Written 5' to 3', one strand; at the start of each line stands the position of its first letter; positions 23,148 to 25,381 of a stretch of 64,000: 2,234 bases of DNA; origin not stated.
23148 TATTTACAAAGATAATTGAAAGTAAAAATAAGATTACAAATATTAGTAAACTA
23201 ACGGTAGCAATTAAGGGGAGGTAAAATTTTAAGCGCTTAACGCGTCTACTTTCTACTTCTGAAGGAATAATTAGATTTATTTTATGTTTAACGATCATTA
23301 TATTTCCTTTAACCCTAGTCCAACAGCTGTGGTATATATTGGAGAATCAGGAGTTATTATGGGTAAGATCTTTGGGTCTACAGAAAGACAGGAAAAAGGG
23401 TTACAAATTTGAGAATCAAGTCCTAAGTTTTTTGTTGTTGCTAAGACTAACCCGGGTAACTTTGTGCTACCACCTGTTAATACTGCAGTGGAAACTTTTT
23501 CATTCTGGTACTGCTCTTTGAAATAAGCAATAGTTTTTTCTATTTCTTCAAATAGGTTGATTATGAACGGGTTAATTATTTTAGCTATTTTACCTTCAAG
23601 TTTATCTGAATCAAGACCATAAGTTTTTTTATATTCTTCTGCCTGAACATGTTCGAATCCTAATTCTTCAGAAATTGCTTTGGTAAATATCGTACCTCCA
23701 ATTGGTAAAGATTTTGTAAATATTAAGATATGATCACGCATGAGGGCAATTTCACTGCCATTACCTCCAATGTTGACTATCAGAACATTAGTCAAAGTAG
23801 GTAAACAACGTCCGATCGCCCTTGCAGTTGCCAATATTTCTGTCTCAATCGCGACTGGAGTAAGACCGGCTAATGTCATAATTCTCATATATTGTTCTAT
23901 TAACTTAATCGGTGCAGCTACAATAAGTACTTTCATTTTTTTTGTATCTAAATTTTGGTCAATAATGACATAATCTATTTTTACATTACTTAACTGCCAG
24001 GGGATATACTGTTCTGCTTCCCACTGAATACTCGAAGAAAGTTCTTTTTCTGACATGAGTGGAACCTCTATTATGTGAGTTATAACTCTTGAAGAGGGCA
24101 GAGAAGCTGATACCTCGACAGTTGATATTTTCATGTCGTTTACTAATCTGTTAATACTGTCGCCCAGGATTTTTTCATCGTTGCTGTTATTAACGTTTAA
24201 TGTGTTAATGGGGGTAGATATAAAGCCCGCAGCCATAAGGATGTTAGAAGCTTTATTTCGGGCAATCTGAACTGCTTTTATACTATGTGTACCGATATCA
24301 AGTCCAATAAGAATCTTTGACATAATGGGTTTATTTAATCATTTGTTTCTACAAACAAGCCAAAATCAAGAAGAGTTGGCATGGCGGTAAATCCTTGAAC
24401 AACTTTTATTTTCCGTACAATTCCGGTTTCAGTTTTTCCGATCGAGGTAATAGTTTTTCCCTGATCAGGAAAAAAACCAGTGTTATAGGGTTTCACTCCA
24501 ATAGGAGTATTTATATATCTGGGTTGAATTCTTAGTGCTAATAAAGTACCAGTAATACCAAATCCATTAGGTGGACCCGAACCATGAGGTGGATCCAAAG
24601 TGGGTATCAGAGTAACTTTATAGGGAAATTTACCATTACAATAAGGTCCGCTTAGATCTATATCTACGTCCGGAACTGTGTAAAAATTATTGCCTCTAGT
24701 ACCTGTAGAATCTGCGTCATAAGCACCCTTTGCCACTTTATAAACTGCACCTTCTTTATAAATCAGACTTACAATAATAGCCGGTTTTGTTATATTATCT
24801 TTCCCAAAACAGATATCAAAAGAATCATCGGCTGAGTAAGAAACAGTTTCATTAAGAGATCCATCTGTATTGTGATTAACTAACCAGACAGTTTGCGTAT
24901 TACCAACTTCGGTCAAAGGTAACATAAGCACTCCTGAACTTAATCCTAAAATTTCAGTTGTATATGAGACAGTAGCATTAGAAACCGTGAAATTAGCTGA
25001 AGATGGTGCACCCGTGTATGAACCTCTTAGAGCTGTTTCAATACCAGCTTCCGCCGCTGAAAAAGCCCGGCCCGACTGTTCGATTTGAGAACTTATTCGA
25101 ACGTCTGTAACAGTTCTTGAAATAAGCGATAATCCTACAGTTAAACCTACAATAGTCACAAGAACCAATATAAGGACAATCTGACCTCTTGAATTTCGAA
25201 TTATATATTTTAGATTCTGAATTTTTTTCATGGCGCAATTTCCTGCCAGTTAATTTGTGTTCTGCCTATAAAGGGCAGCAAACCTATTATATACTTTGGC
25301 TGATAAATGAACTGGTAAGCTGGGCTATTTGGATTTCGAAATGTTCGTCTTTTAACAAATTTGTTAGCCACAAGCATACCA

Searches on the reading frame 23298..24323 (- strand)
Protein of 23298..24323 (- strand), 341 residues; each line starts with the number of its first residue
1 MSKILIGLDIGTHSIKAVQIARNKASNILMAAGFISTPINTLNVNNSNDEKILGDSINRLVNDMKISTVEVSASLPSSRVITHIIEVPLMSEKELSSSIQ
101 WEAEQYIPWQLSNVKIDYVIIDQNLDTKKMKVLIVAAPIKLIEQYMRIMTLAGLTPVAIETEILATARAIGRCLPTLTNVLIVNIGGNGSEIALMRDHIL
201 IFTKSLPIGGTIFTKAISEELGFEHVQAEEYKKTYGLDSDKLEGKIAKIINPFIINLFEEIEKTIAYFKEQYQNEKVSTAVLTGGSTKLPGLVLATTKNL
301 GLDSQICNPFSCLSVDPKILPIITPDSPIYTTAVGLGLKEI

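Call 34: search_protein_families(library=pfam, proteins=[window:23298-24323:-], max_evalue=0.01)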
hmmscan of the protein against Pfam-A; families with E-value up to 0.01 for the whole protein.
window:23298-24323:- (341 aa): 5 families
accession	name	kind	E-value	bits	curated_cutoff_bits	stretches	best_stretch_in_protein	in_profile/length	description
PF11104.14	PilM_2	-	2.3e-54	185.1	27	1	7-339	1-338/340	Type IV pilus assembly protein PilM;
PF14450.12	FtsA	-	3.8e-12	47.1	31.8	1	182-335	2-127/127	Cell division protein FtsA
PF06723.19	MreB_Mbl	-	0.00017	21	27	1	148-219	115-186/327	MreB/Mbl protein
PF25216.1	Volactin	-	0.0013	18.8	35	0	202-296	190-287/321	Volactin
PF05134.19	T2SSL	-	0.0048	16.8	25.5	1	70-159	48-131/231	Type II secretion system (T2SS), protein L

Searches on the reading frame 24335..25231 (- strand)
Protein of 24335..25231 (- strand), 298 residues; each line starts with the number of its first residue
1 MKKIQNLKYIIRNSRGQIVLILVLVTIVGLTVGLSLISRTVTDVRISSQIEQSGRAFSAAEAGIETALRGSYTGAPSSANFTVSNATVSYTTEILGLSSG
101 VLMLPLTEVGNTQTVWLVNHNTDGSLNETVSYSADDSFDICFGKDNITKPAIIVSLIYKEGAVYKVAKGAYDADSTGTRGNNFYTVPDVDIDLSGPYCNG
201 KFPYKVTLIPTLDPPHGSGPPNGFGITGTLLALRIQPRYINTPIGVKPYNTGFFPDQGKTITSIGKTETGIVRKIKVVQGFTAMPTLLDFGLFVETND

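Call 34: search_protein_families(library=pfam, proteins=[window:24335-25231:-], max_evalue=0.01)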
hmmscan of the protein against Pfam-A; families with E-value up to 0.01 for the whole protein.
window:24335-25231:- (298 aa): 1 family
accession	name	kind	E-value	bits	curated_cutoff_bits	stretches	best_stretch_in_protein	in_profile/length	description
PF14341.11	PilX_N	-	0.0002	21.7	25.5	1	20-65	7-51/51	PilX N-terminal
